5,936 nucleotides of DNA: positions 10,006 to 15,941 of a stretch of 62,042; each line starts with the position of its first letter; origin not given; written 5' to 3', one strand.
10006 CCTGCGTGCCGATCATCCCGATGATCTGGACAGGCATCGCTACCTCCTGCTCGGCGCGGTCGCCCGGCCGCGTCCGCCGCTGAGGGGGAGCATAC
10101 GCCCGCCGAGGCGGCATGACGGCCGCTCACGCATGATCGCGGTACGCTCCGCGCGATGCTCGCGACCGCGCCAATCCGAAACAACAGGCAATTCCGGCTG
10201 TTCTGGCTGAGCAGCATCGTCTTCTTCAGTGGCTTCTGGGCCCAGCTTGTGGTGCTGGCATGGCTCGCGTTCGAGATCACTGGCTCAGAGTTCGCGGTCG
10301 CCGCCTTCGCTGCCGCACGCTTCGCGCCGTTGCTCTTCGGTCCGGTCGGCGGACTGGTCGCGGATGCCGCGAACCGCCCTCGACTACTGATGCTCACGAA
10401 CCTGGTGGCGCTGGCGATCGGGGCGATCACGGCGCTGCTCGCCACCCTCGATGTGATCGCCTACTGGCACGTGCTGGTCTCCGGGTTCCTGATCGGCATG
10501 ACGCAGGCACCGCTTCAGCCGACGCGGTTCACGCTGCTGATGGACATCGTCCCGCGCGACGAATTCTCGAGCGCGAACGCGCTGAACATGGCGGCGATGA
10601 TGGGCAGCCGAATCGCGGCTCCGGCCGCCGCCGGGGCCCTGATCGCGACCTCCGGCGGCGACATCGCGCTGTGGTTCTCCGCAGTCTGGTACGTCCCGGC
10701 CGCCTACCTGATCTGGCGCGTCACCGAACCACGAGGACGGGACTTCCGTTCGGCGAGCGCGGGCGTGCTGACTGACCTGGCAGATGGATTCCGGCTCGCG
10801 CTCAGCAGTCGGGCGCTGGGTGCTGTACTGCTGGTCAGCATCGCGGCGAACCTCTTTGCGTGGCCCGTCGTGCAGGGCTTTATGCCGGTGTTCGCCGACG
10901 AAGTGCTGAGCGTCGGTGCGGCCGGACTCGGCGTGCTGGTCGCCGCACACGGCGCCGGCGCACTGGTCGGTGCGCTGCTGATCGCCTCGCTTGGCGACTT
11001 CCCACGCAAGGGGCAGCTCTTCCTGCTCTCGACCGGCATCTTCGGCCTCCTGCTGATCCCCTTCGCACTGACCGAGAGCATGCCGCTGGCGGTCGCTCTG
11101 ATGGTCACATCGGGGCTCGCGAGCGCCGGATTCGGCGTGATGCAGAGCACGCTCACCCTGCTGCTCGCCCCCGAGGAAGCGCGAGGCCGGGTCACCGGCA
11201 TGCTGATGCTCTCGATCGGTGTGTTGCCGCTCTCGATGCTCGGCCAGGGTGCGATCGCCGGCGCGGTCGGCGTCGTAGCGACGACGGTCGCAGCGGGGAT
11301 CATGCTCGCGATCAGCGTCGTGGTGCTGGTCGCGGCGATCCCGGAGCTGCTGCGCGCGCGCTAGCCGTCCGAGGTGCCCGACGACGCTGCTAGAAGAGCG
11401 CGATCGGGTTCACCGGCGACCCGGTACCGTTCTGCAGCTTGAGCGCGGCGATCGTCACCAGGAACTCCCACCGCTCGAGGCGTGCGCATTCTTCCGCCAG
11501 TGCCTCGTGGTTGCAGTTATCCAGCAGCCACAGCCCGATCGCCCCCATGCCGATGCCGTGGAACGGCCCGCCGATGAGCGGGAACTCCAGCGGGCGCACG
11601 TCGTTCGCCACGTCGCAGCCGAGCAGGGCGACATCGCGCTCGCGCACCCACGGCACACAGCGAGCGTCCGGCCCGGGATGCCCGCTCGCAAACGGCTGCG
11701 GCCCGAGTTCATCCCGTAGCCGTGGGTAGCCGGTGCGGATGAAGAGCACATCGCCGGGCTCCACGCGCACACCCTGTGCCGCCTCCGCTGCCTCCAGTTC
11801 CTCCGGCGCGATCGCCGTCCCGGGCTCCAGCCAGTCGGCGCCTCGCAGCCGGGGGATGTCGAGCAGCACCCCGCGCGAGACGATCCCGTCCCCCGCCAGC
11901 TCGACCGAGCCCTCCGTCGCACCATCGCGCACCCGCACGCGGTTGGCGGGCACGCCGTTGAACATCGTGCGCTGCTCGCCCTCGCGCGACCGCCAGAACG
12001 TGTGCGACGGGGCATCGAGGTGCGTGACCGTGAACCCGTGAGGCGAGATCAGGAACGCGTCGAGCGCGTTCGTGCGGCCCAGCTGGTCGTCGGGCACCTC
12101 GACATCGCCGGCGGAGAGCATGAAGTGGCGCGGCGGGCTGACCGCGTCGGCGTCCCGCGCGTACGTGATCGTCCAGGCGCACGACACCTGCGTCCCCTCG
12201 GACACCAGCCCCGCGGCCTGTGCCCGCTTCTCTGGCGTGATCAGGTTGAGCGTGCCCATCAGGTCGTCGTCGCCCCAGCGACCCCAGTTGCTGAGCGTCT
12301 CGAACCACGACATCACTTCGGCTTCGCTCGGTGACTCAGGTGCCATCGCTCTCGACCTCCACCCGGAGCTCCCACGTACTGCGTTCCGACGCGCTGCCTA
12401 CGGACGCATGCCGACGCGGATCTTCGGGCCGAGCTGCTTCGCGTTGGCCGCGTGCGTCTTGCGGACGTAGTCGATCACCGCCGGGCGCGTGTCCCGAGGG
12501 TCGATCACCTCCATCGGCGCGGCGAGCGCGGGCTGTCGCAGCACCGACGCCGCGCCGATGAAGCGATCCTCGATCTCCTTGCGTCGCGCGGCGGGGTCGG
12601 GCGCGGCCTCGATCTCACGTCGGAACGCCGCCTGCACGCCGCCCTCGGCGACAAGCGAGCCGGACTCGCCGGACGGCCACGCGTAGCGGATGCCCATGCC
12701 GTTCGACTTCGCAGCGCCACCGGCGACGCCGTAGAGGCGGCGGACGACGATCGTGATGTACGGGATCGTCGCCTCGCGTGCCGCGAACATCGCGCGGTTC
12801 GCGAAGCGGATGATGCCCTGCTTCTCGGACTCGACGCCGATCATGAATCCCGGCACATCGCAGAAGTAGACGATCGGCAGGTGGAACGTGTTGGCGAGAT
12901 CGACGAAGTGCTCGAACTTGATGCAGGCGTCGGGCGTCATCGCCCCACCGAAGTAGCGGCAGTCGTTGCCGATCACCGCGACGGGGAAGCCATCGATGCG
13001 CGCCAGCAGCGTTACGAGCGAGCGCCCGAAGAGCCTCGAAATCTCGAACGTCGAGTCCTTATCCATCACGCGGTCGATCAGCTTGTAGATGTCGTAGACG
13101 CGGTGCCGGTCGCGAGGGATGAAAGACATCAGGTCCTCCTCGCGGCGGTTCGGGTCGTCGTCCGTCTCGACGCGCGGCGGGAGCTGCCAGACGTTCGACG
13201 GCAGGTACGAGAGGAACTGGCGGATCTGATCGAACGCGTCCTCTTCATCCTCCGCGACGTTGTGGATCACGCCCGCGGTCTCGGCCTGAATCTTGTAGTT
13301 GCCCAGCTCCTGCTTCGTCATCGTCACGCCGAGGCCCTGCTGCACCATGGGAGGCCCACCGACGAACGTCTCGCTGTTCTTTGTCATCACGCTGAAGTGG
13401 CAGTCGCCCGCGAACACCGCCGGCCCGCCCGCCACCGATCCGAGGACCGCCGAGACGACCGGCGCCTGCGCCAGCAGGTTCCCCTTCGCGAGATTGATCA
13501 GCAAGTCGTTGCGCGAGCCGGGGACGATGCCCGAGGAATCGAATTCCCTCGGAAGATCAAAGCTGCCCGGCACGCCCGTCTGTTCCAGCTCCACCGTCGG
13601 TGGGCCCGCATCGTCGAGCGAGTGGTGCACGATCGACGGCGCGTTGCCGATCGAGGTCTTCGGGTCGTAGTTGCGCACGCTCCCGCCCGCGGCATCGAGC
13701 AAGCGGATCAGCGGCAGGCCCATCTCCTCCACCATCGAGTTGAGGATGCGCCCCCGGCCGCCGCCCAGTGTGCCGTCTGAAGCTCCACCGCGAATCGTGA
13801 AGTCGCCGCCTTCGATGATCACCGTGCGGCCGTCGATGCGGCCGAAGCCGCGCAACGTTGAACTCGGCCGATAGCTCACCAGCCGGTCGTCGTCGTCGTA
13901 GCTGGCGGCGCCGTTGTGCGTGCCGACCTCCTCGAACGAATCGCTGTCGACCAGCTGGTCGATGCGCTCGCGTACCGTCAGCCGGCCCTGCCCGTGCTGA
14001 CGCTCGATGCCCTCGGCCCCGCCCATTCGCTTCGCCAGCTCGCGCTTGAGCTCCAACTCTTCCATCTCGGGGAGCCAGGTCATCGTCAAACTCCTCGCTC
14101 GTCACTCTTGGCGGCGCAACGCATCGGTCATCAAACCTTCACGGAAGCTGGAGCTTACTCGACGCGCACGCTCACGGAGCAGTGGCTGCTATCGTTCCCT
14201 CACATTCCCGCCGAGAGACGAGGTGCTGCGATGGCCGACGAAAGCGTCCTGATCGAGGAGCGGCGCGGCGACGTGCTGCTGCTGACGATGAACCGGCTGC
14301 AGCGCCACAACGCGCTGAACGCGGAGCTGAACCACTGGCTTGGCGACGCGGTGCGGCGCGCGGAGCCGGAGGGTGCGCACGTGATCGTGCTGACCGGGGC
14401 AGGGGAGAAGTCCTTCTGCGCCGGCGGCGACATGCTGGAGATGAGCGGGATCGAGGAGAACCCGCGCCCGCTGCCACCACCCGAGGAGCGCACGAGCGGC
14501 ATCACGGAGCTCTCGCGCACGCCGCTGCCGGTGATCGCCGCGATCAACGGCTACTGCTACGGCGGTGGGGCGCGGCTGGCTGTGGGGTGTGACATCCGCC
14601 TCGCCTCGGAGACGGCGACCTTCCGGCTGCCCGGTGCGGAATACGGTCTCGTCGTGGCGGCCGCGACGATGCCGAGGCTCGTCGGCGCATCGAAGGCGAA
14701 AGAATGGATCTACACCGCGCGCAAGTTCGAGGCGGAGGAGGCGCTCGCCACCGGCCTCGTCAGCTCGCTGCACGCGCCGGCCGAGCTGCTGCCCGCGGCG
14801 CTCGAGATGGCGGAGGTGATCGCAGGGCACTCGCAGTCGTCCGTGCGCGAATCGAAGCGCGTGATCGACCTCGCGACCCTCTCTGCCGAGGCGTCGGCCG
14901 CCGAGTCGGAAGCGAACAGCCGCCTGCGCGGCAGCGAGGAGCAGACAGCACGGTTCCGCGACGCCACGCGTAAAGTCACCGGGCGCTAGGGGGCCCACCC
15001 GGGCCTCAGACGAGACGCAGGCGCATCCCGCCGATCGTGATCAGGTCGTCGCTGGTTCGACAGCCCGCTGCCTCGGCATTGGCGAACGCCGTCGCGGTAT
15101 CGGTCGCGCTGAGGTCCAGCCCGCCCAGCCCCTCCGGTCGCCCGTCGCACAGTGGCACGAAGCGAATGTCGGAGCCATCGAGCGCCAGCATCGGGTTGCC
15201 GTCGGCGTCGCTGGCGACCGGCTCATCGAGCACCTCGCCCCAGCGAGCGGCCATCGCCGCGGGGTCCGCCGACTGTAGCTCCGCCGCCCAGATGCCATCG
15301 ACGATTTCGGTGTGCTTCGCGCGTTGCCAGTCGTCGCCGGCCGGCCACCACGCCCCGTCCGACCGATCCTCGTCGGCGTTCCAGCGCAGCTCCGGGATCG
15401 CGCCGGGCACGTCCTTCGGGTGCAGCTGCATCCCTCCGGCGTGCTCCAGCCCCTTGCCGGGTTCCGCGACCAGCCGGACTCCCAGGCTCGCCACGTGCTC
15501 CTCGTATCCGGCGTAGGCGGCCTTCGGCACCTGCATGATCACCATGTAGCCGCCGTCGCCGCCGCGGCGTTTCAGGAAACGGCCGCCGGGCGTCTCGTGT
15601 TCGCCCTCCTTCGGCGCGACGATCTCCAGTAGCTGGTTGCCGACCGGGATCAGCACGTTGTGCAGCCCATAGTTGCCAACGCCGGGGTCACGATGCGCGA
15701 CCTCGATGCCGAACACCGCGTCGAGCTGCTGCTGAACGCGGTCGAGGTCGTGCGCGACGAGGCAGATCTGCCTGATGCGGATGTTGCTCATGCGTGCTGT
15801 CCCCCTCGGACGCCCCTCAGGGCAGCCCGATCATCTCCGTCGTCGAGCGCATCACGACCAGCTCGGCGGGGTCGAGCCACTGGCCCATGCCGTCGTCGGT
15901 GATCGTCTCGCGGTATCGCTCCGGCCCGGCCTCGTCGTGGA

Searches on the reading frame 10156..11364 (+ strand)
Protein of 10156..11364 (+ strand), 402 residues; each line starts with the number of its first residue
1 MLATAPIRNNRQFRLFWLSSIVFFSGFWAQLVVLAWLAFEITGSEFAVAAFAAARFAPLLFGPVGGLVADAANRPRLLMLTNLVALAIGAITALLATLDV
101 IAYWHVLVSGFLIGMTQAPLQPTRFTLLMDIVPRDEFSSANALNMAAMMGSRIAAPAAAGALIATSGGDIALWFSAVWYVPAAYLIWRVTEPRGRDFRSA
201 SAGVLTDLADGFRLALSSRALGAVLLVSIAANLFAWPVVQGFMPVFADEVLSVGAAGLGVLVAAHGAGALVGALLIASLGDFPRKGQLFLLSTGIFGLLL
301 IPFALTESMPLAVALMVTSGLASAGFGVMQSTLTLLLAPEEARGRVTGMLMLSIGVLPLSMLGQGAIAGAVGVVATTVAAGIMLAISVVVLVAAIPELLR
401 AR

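Call 10: search_protein_families(library=pfam, proteins=[window:10156-11364:+], max_evalue=0.001)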
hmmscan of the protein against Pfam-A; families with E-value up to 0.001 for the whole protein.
window:10156-11364:+ (402 aa): 2 families
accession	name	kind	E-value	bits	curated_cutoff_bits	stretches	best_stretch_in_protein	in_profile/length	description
PF05977.19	MFS_3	-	2.4e-32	112.5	27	1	4-392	4-391/524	Transmembrane secretion effector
PF07690.21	MFS_1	-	1.2e-30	107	33.4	2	17-351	2-336/347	Major Facilitator Superfamily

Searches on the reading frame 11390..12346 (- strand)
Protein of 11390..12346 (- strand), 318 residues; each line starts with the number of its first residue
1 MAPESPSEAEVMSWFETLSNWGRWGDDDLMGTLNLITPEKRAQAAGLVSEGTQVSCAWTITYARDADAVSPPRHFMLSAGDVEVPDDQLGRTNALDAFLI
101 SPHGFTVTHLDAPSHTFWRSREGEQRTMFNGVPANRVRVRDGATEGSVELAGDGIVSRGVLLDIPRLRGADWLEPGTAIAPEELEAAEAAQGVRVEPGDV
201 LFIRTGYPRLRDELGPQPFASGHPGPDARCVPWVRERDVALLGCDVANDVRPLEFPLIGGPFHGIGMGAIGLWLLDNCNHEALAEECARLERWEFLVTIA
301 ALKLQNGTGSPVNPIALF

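Call 10: search_protein_families(library=pfam, proteins=[window:11390-12346:-], max_evalue=0.001)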
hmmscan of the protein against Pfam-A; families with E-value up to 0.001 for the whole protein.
window:11390-12346:- (318 aa): 1 family
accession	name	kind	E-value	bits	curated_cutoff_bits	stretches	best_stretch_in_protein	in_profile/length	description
PF04199.19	Cyclase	-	4.4e-18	66.3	23.1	1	96-246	20-137/142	Putative cyclase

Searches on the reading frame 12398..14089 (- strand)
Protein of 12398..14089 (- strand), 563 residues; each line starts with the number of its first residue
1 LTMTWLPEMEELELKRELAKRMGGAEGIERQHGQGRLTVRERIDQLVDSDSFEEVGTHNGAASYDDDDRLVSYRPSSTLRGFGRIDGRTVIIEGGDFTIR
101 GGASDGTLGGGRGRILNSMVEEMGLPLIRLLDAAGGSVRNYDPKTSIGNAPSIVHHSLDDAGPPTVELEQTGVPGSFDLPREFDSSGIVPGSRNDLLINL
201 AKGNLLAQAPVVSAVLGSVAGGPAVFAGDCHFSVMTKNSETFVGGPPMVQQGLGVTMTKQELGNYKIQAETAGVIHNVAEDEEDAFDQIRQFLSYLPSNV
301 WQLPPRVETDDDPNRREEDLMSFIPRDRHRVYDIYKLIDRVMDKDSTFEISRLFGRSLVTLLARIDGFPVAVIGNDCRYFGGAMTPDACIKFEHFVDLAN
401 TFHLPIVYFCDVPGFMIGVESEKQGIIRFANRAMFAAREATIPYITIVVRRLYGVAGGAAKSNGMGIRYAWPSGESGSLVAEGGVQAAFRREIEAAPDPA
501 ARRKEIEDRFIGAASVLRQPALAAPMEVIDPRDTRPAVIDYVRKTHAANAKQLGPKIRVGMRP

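Call 10: search_protein_families(library=pfam, proteins=[window:12398-14089:-], max_evalue=0.001)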
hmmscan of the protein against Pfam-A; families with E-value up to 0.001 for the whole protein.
window:12398-14089:- (563 aa): 2 families
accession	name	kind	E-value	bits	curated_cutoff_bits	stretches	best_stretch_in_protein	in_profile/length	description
PF01039.27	Carboxyl_trans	-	5.4e-83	279.7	22.3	2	208-540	131-473/493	Carboxyl transferase domain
PF03255.19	ACCA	-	1e-08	35.2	23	1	337-459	71-201/310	Acetyl co-enzyme A carboxylase carboxyltransferase-like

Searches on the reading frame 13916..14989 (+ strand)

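Call 10: search_protein_families(library=pfam, proteins=[window:13916-14989:+], max_evalue=0.001)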
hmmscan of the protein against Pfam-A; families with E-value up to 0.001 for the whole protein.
window:13916-14989:+ (357 aa): 2 families
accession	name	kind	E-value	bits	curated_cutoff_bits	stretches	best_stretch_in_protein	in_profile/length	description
PF00378.25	ECH_1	-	1.9e-44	152.4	27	1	117-348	3-234/251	Enoyl-CoA hydratase/isomerase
PF16113.10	ECH_2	-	1.6e-19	71.1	27.2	1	122-300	3-186/335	Enoyl-CoA hydratase/isomerase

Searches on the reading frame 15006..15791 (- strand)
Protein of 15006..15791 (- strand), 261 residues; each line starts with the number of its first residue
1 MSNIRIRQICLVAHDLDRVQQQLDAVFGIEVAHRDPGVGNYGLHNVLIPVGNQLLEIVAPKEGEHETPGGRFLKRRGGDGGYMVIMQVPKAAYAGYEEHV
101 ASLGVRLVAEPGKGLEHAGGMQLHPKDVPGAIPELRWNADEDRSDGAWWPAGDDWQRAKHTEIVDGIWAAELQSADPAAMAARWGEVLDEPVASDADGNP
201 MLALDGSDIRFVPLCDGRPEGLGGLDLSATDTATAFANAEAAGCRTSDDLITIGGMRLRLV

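Call 10: search_protein_families(library=pfam, proteins=[window:15006-15791:-], max_evalue=0.001)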
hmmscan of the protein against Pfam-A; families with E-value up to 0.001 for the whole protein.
window:15006-15791:- (261 aa): 1 family
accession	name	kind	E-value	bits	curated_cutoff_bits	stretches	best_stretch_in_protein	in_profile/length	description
PF13468.12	Glyoxalase_3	-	9.5e-06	26.2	25.1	1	10-187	5-175/176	Glyoxalase-like domain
